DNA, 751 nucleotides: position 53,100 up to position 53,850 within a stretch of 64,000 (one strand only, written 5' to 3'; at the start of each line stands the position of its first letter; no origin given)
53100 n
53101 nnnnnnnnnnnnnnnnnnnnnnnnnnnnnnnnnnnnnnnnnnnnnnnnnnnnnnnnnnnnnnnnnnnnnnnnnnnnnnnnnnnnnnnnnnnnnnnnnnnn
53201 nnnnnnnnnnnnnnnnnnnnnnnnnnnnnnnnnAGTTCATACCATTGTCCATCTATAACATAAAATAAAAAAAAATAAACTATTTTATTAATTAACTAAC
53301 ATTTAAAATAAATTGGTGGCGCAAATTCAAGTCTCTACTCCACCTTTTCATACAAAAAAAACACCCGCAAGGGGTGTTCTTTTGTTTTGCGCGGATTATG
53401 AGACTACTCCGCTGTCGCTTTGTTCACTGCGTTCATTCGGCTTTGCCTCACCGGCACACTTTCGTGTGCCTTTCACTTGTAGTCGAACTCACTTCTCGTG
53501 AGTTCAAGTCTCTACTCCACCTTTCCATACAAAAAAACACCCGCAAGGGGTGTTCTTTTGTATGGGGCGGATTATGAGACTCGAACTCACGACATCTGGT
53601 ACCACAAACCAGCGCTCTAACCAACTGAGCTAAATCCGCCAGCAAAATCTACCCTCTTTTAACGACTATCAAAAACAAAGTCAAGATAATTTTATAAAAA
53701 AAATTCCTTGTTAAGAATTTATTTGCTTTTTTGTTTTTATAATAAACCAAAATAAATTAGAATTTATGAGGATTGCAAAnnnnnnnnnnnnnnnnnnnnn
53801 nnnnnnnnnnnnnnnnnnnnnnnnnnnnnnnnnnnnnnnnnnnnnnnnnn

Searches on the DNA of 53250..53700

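Call 64: search_rna_families(source=window, start=53250, end=53700, threshold=evalue, max_evalue=1)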
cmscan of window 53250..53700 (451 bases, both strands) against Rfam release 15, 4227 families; matches with E-value up to 1: 4.
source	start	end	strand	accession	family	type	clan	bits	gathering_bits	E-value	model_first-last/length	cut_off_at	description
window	53566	53639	-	RF00005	tRNA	Gene; tRNA;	CL00001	67.5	29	1e-14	1-71/71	no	tRNA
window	53311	53388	+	RF02064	STnc370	Gene; sRNA;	-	23.7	54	0.81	1-71/71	no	Enterobacterial sRNA STnc370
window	53494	53565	+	RF02059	STnc50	Gene; sRNA;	-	19.8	55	0.85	1-84/84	no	Salmonella enterica sRNA STnc40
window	53521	53572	-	RF00697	mir-186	Gene; miRNA;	-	18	70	0.97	1-82/82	no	mir-186 microRNA precursor family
